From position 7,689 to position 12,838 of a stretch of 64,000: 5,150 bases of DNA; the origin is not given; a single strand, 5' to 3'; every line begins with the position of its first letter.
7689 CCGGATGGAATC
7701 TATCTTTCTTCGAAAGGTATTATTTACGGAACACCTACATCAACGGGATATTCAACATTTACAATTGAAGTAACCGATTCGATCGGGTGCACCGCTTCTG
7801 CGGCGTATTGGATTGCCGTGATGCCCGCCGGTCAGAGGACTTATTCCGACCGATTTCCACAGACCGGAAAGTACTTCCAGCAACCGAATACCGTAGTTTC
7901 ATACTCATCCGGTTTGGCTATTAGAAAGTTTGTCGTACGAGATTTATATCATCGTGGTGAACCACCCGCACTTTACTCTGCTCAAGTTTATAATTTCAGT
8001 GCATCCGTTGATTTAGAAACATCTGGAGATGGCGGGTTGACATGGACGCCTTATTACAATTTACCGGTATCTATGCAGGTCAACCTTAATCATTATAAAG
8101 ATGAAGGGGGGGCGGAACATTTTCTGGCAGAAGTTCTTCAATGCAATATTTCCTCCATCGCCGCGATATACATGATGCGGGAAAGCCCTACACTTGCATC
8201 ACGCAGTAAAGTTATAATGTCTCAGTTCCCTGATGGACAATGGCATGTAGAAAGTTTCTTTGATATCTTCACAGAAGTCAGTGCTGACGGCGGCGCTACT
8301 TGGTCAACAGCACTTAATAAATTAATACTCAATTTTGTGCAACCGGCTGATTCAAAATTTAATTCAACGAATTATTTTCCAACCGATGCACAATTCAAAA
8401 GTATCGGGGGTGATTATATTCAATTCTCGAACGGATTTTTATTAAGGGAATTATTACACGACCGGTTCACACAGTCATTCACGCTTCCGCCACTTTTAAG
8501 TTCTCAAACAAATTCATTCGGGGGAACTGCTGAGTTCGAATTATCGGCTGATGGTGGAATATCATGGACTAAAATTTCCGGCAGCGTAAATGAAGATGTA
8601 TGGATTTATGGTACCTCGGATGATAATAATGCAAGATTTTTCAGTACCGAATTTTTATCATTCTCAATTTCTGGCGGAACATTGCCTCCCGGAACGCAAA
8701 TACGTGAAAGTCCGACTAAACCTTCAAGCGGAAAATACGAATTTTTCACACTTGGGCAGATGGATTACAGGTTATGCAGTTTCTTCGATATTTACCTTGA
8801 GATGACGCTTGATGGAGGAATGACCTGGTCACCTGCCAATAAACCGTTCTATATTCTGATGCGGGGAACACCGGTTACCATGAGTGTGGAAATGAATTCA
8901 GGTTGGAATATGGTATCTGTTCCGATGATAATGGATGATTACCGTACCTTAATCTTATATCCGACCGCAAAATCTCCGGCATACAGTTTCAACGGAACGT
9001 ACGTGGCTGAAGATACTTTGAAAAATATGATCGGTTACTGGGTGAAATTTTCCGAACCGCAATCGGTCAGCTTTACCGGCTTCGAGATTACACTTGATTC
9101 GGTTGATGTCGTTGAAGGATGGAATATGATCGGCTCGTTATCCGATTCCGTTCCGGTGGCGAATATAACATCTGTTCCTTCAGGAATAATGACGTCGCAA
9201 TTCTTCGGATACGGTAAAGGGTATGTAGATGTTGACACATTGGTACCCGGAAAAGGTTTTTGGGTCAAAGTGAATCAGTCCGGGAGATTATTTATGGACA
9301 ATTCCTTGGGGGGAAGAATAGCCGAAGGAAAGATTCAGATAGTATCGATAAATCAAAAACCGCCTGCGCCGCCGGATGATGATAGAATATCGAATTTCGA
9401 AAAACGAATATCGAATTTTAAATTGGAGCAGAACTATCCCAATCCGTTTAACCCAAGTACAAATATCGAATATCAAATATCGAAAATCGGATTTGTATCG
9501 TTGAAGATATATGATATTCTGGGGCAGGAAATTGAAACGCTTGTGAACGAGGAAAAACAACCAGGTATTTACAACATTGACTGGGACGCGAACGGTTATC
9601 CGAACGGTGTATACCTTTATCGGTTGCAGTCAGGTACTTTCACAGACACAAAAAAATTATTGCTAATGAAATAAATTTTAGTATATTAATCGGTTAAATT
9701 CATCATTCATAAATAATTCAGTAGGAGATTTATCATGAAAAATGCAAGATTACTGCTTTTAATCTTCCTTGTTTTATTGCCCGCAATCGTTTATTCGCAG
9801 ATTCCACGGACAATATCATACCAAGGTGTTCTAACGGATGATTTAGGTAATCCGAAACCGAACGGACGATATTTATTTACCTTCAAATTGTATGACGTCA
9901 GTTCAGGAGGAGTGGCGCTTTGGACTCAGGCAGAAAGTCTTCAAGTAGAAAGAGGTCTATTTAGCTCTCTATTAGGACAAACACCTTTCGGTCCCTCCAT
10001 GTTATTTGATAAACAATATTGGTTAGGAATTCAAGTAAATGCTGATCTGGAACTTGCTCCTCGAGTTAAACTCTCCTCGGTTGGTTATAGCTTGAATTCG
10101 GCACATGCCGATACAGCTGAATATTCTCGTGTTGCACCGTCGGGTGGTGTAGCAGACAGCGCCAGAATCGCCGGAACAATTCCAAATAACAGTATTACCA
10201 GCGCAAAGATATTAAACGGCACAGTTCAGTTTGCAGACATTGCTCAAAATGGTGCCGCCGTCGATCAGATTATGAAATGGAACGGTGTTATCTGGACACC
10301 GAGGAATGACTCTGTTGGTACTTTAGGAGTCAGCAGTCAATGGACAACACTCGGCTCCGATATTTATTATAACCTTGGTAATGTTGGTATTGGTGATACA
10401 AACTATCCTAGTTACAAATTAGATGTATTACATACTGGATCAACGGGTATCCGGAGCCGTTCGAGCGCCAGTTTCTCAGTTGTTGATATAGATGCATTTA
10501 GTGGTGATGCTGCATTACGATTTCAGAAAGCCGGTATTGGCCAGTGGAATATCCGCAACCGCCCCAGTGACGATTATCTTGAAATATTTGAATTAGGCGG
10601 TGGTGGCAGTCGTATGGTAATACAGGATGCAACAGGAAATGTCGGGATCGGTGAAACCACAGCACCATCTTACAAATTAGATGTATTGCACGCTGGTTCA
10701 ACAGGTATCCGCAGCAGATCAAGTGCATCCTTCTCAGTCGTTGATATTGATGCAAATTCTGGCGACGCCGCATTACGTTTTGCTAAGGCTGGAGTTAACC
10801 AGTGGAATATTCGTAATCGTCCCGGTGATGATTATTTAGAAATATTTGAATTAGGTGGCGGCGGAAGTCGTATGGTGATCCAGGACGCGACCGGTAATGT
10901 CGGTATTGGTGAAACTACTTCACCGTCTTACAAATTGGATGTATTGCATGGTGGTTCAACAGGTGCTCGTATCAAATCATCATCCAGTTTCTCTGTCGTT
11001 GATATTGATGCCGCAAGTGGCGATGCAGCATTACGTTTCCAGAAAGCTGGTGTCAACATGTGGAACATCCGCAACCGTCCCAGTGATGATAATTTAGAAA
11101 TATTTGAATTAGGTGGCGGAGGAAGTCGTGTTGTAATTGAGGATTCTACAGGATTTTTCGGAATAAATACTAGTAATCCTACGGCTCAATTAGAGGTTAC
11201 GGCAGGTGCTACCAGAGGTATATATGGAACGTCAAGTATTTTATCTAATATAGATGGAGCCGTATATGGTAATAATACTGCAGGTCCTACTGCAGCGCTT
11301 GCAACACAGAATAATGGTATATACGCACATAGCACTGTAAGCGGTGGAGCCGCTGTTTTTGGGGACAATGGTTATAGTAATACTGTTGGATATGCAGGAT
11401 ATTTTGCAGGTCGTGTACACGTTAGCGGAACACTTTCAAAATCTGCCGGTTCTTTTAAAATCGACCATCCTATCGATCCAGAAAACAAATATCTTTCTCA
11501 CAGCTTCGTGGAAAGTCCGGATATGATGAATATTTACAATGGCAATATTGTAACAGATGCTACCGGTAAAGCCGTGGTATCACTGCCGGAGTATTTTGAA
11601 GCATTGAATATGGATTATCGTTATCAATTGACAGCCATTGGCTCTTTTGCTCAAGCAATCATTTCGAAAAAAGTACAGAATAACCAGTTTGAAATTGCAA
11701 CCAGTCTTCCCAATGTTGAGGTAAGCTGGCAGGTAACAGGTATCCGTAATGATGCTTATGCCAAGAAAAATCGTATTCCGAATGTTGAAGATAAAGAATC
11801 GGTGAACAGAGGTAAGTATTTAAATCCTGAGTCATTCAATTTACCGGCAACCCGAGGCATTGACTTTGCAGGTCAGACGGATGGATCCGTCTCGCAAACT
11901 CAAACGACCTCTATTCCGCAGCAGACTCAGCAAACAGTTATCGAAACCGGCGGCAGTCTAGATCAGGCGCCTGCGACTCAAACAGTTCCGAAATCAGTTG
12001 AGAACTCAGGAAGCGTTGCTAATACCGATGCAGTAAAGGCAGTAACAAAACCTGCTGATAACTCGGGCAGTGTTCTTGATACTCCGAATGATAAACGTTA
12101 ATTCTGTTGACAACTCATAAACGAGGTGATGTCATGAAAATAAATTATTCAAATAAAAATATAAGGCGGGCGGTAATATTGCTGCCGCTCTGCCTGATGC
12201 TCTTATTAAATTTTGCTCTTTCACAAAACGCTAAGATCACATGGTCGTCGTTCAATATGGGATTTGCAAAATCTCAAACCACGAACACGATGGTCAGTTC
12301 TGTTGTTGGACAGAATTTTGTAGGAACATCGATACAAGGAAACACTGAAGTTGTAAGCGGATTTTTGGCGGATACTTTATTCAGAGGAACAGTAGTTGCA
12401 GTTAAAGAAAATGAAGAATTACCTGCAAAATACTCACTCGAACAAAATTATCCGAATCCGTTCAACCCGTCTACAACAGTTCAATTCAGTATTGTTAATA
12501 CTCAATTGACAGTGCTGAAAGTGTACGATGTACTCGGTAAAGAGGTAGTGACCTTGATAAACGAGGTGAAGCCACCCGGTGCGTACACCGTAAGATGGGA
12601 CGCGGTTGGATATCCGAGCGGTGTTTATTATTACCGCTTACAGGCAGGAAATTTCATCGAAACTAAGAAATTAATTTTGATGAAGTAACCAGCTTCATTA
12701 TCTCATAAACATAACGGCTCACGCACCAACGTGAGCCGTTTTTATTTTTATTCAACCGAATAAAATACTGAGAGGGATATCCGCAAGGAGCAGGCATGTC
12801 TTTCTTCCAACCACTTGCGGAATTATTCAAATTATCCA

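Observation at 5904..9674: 1256-aa T9SS cargo built from five copies of an unrecognised ~170-aa module ('RESPT…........-S-DGG-TWS') plus a He_PIG Ig domain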

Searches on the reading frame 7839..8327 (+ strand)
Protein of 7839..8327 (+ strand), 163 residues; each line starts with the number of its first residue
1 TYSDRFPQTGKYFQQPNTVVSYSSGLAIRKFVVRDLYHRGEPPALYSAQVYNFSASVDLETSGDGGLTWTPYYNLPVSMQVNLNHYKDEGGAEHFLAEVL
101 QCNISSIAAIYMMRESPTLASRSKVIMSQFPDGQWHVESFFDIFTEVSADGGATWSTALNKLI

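Call 27: predict_structure(alignment_id=A2)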
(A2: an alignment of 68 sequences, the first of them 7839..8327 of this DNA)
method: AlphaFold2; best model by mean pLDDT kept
length: 163 residues; sequences in the alignment: 68
mean_pLDDT: 93.9   pTM: 0.84
mean pLDDT of the five models: 93.9, 93.8, 93.7, 93.1, 92.5
residues with pLDDT >= 90: 139; 70-90: 20; 50-70: 3; < 50: 1
segments of 3 or more residues with pLDDT < 50: none
pLDDT, mean of each block of 10 residues (from residue 1): 75 96 97 90 97 96 97 97 97 96 91 96 94 90 97 96 94
secondary structure, 60 per line:
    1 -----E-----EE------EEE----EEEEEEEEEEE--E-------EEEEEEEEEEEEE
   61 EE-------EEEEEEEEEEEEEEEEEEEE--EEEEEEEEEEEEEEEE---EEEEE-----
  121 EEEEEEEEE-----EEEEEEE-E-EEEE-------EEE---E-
elements in order: E20-22 E27-37 E48-62 E70-89 E92-107 E111-115 E121-129 E135-141 E145-148 E156-158
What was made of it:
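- On Asp-box beta-propeller (sialidase GH33 / Vps10 type): A single 163-aa unit folds alone at pLDDT 93.9 (call 27).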

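Call 29: fold_search(model_id=the predicted structure, library=pdb)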
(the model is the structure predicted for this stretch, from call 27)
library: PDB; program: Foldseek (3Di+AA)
matches with E <= 10: 449; with E <= 0.001: 0
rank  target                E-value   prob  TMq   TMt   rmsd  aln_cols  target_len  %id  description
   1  3wje_A                2.5e-01  0.09  0.18  0.19  14.6       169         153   12  Crystal structure of mutant nitrobindin M75W/H76L/Q96C/M148L/H158L (NB6) from Arabidopsis thaliana (released 2014-04-02)
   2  3ia8_A                2.7e-01  0.14  0.23  0.23  13.6       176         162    8  The structure of the C-terminal heme nitrobindin domain of THAP domain-containing protein 4 from Homo sapiens (released 2009-07-28)
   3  9gf0_A                4.3e-01  0.14  0.25  0.14  19.2       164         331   15  Cryo-EM Structure of Pentameric Outer Membrane Protein A from Bdellovibrio bacteriovorus (released 2025-07-09)
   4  8uzl_A                4.5e-01  0.12  0.23  0.25  13.7       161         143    7  Designed Transmembrane beta-barrel- TMB10_163 (released 2024-07-17)
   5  9gf0_E                5.0e-01  0.13  0.25  0.14  19.1       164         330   15  Cryo-EM Structure of Pentameric Outer Membrane Protein A from Bdellovibrio bacteriovorus (released 2025-07-09)
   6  3wjb_A                6.1e-01  0.08  0.19  0.20  14.1       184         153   11  Crystal structure of mutant nitrobindin M75L/H76L/Q96C/M148L/H158L (NB4) from Arabidopsis thaliana (released 2014-04-09)
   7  2k2s_A                6.1e-01  0.05  0.13  0.15  18.1       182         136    9  structure of the MIC1-GLD/MIC6-EGF complex from Toxoplasma gondii (released 2009-02-24)
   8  8ah9                  6.7e-01  0.23  0.25  0.33  14.9       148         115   10  De novo retro-aldolase RAbetaB-16.1 (released 2023-08-16)
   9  4ggr                  6.7e-01  0.13  0.18  0.23  17.1       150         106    7  The structure of apo bradavidin2 (Form A) (released 2013-06-19)
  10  7sny                  6.7e-01  0.10  0.21  0.21  14.0       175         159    9  2.10A Resolution Structure of NanoBiT Complementation Reporter Large Subunit LgBiT (released 2022-11-16)
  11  6cuj_A                6.7e-01  0.06  0.16  0.17  15.0       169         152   12  Crystal structure of the C-terminal domain of neisserial heparin binding antigen (NHBA) (released 2018-09-26)
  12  8ass_A                7.8e-01  0.07  0.15  0.20  16.3       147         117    9  The Crystal structure of F46Y mutant of the agroavidin-biotin complex (released 2023-04-12)
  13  7a0h_A                8.2e-01  0.10  0.18  0.13   7.9       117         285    6  Structure of homodimeric actin capping protein alpha subunit from Plasmodium berghei (released 2021-08-18)
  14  3rqb_A                8.2e-01  0.04  0.15  0.11  17.4       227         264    9  Crystal Structure of Conserved Protein of Unknown Function with Hot dog Fold from Alicyclobacillus acidocaldarius (released 2011-05-18)
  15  7bbm                  8.6e-01  0.06  0.19  0.20  14.9       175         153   15  Mutant nitrobindin M75L/H76L/Q96C/M148L (NB4H) from Arabidopsis thaliana with cofactor MnPPIX (released 2021-05-26)
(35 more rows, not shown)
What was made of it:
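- On Calycin-like / up-and-down beta-barrels: The best hits are nitrobindin, avidins and designed barrels, but at E 0.25 or worse and TM 0.32 or less (call 29).
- Closest known: Eight- to ten-stranded up-and-down beta-barrels. Same: The best, though non-significant, Foldseek hits are mostly of this fold class (call 29).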

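Call 32: search_protein_families(library=pfam, alignment_id=A2, max_evalue=1)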
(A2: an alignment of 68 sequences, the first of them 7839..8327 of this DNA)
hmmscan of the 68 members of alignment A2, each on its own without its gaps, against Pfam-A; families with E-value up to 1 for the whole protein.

A. member 1, window:7839-8327:+ (163 aa): 2 families
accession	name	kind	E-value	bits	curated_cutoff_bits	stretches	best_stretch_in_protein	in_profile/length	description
PF02012.26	BNR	-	0.00067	19.7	27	1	147-157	2-12/12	BNR/Asp-box repeat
PF21471.3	Reelin_subrepeat-B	-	0.03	14.5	27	0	53-80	56-77/127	Reelin subrepeat B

B. families by the number of members that match (of 68 scanned): 31 families (the first 25 are shown)
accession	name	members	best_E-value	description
PF02012.26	BNR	57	1.7e-06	BNR/Asp-box repeat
PF07589.16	PEP-CTERM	22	1.9e-07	PEP-CTERM motif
PF21471.3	Reelin_subrepeat-B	13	0.0017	Reelin subrepeat B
PF18205.6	VPDSG-CTERM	8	3.1e-05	VPDSG-CTERM motif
PF24316.1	Tli3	5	0.014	T6SS Tli3 immunity protein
PF03404.22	Mo-co_dimer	3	0.0011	Mo-co oxidoreductase dimerisation domain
PF03174.19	CHB_HEX_C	3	0.0027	Chitobiase/beta-hexosaminidase C-terminal domain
PF13088.12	BNR_2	2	0.0085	BNR repeat-like domain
PF24274.1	NttE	2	0.024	T2SS substrate NttE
PF17845.7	FbpC_C_terminal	2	0.051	FbpC C-terminal regulatory nucleotide binding domain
PF14047.11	DCR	2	0.084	Dppa2/4 conserved region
PF02494.22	HYR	1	2.8e-10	HYR domain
PF18884.5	TSP3_bac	1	1.1e-05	Bacterial TSP3 repeat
PF00404.24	Dockerin_1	1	0.026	Dockerin type I domain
PF00746.26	Gram_pos_anchor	1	0.032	LPXTG cell wall anchor motif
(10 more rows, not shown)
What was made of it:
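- On Sialidase / glycoside hydrolase: BNR_2 is matched by 2 of 68 members, weakly (call 32).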

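Call 47: fold_search(model_id=the predicted structure, library=viral)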
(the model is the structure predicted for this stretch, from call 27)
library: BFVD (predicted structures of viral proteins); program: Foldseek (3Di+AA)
matches with E <= 10: 451; with E <= 0.001: 0
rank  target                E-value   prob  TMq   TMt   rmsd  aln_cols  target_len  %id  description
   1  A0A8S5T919            8.3e-02  0.08  0.14  0.07  21.8       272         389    7  Uncharacterized protein [Siphoviridae sp. ct0Wl9]
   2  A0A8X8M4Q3            3.4e-01  0.14  0.22  0.05  19.5       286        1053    7  (no name in the UniProt tables at hand)
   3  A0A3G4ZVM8            3.4e-01  0.06  0.15  0.08  17.3       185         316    6  Alginate lyase 2 domain-containing protein [Edafosvirus sp.]
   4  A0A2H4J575            3.9e-01  0.15  0.26  0.12  20.4       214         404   10  Uncharacterized protein [uncultured Caudovirales phage]
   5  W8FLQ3                4.1e-01  0.14  0.22  0.13  14.1       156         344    8  U79 [Human betaherpesvirus 6A]
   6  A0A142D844            4.6e-01  0.04  0.13  0.07  18.4       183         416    8  Uncharacterized protein (Fragment) [Leviviridae sp.]
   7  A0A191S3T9            5.6e-01  0.11  0.21  0.11  13.7       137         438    6  U79 protein [macacine betaherpesvirus 9]
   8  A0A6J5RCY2            6.5e-01  0.02  0.12  0.05  36.2       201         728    8  Uncharacterized protein [uncultured Caudovirales phage]
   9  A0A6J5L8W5            6.8e-01  0.20  0.27  0.26   9.8       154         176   10  Uncharacterized protein [uncultured Caudovirales phage]
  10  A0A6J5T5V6            6.8e-01  0.04  0.14  0.14  13.1       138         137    8  Uncharacterized protein [uncultured Caudovirales phage]
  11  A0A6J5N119            6.8e-01  0.04  0.12  0.14  11.7       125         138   11  Uncharacterized protein [uncultured Caudovirales phage]
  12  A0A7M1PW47            6.8e-01  0.03  0.15  0.06  20.7       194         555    9  (no name in the UniProt tables at hand)
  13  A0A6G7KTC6            7.2e-01  0.28  0.23  0.22  10.8        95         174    4  PO174L [African swine fever virus]
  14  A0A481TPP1            7.9e-01  0.05  0.15  0.11  16.9       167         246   11  UL4 [Human herpesvirus 2]
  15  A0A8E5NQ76            7.9e-01  0.04  0.15  0.06  18.2       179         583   11  (no name in the UniProt tables at hand)
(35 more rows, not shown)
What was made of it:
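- Tried and rejected: Foldseek of the unit model against the PDB and BFVD gave nothing at E 1e-3 or better (calls 29, 47).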

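Call 72: find_related_loci(query=A2, collection=genome_contigs, flank=3000)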
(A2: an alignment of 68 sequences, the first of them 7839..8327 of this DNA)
Query A2 (163 aa) in genome_contigs; peptide patterns used: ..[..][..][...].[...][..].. (x = any residue, [..] = any of these).
458 stretches matched a pattern; 308 encode a relative of the query (tblastn E <= 1e-3); the best 80 are kept; 72 distinct loci.
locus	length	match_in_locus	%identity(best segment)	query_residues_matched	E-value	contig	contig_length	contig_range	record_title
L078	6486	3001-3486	73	1-162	2e-82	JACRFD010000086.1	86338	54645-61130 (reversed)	MAG: Ignavibacteriales bacterium isolate NC_groundwater_1716_Pr3_B-0.1um_38_18 SR-2_scaffold_141_3718774, whole genome s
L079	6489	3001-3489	65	1-163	6e-71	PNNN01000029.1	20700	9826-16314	MAG: Chlorobiaceae bacterium isolate SW.3.66 SW_1001502_20700, whole genome shotgun sequence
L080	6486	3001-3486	43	1-162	8e-35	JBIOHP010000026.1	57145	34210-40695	MAG: Bacteroidota bacterium isolate GcC11-5 k141_1590805_length_57145_cov_96.9629, whole genome shotgun sequence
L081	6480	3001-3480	39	3-161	3e-31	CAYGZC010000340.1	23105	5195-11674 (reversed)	MAG TPA_asm: uncultured Chlorobiaceae bacterium isolate ERP119294_co2_80 genome assembly, contig: k141_4916482, whole ge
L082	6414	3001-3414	40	22-158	9e-31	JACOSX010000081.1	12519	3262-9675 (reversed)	MAG: Ignavibacteria bacterium isolate NC_groundwater_29_Pr7_B-0.1um_49_11 FFV18_Bp1_scaffold_388571, whole genome shotgu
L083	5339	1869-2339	38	3-162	3e-28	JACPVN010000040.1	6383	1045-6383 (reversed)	MAG: Ignavibacteriae bacterium isolate NC_groundwater_786_Ag_S2p5_43_5 JBCH_GD18_4_SO25_S179_scaffold_94134, whole genom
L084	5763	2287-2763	38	3-162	1e-27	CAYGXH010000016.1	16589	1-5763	MAG TPA_asm: uncultured Chlorobiaceae bacterium isolate ERP119294_co1_130 genome assembly, contig: NODE_4434_length_1658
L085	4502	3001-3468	37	3-158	3e-27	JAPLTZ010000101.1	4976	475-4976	MAG: Verrucomicrobia bacterium isolate LacPavin_0818_WC45_MAG_61_7 LacPavin_0818_WC45_scaffold_225127, whole genome shot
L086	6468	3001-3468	36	7-162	1e-26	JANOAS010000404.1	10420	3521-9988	MAG: bacterium isolate VAR_18_metabat_284 VAR_18_k141_278777, whole genome shotgun sequence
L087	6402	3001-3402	41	26-158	1e-25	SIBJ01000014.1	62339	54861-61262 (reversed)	MAG: Pedosphaera sp. isolate Baikal-deep-G230 BACOMB-C1705, whole genome shotgun sequence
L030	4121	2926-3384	38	4-156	1e-25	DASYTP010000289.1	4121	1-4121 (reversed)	MAG TPA_asm: Bacteroidota bacterium isolate SMAG_U4570 k141_1034540, whole genome shotgun sequence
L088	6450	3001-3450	36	10-158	2e-25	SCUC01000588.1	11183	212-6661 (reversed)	MAG: Bacteroidetes bacterium isolate FW602_bin.19 FW602_bin.19-110027-1, whole genome shotgun sequence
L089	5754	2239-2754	36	3-163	2e-25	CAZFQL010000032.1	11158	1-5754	MAG TPA_asm: uncultured Chlorobiaceae bacterium isolate SRP302447_co3_354 genome assembly, contig: NODE_16508_length_111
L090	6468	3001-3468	37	6-160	5e-25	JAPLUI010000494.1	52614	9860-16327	MAG: Verrucomicrobia bacterium isolate LacPavin_0419_WC70L_MAG_62_22 LacPavin_0419_WC70L_scaffold_364331, whole genome s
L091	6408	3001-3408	37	22-158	2e-24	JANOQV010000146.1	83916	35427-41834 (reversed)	MAG: Pedosphaera sp. isolate VAR_4_metabat_254_sub VAR_4_k141_3783570, whole genome shotgun sequence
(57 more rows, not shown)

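Call 74: search_solved_structures(query=A2, max_evalue=10)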
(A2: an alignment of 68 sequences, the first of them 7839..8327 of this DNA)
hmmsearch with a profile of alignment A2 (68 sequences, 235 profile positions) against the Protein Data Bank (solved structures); distinct sequences matched with E-value up to 10: 25.
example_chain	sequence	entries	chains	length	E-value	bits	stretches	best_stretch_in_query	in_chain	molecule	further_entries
7qxo_A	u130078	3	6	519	0.017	17.7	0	182-194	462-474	BNR/Asp-box repeat protein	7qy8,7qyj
7qy9_A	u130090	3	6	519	0.019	17.6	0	182-194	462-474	BNR/Asp-box repeat protein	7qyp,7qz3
1eur_A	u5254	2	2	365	0.021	17.4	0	72-113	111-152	SIALIDASE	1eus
6myv_A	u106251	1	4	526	0.046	16.3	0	182-194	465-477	Sialidase26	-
6mrv_B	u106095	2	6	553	0.049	16.2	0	182-194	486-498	Sialidase26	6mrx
4q6k_A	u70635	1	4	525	0.099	15.2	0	182-194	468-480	BNR/Asp-box repeat protein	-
7lbu_A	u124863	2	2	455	0.11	15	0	64-109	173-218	Exo-alpha-sialidase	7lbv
2bzd_A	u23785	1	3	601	0.15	14.7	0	74-113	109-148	BACTERIAL SIALIDASE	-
1w8n_A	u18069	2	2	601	0.15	14.6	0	74-113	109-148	BACTERIAL SIALIDASE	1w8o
1eut_A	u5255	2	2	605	0.15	14.6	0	74-113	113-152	SIALIDASE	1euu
1wcq_A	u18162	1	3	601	0.16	14.5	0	74-113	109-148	SIALIDASE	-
4j9t_A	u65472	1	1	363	0.2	14.2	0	90-113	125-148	designed unnatural amino acid dependent metalloprotein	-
2ber_A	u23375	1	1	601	0.32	13.6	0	74-113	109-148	BACTERIAL SIALIDASE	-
9db6_A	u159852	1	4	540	0.51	12.9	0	91-109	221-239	BNR/Asp-box repeat protein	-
4bbw_A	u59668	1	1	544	0.55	12.8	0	91-109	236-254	SIALIDASE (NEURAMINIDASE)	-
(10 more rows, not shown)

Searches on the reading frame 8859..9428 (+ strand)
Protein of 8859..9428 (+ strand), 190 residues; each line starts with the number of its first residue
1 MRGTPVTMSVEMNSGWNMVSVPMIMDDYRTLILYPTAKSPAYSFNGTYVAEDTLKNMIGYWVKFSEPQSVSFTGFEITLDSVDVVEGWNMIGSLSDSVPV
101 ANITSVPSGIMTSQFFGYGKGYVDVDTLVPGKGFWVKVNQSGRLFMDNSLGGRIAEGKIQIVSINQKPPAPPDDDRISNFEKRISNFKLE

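Call 46: search_protein_families(library=pfam, proteins=[window:8859-9428:+], max_evalue=10)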
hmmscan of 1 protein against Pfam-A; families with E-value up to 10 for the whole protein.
window:8859-9428:+ (190 aa): 0 families

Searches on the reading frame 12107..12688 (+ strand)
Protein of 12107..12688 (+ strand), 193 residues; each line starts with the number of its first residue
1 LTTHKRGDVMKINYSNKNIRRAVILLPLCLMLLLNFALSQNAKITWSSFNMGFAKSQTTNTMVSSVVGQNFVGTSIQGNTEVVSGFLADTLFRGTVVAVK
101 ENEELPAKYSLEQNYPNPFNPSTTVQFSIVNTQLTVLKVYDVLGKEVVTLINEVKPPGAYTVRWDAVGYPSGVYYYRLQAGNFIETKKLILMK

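Call 19: search_protein_families(library=pfam, proteins=[window:12107-12688:+], max_evalue=0.001)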
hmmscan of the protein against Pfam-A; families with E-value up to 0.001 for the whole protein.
window:12107-12688:+ (193 aa): 1 family
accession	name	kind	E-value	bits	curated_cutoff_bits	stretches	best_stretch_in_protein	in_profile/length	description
PF18962.6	Por_Secre_tail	-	8.5e-09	36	27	1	115-190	2-74/75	Secretion system C-terminal sorting domain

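Call 62: search_protein_families(library=ncbifam, proteins=[window:12107-12685:+], max_evalue=0.01)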
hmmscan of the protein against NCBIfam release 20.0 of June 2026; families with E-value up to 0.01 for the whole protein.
window:12107-12685:+ (193 aa): 4 families
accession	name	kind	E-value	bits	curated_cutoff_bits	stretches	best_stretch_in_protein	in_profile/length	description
TIGR04183.1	Por_Secre_tail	domain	1.9e-12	47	23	1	115-190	2-70/72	T9SS type A sorting domain-containing protein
NF038113.1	T9SSA_dep_M36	equivalog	4.3e-08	31.8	885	1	107-191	790-868/869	T9SS-dependent M36 family metallopeptidase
NF052323.1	T9SSA_dep_M6i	equivalog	1.6e-05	23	600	1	114-182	960-1028/1043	T9SS-dependent M6-like inactivated metalloprotease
NF033707.1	T9SS_sortase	equivalog_domain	0.00022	19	420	1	112-180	999-1077/1095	type IX secretion system sortase PorU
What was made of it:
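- On T9SS type A cargo: Only indirect evidence: two further CTD-bearing ORFs lie nearby, at 12107-12688 and 12866-14344 (calls 19, 62).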
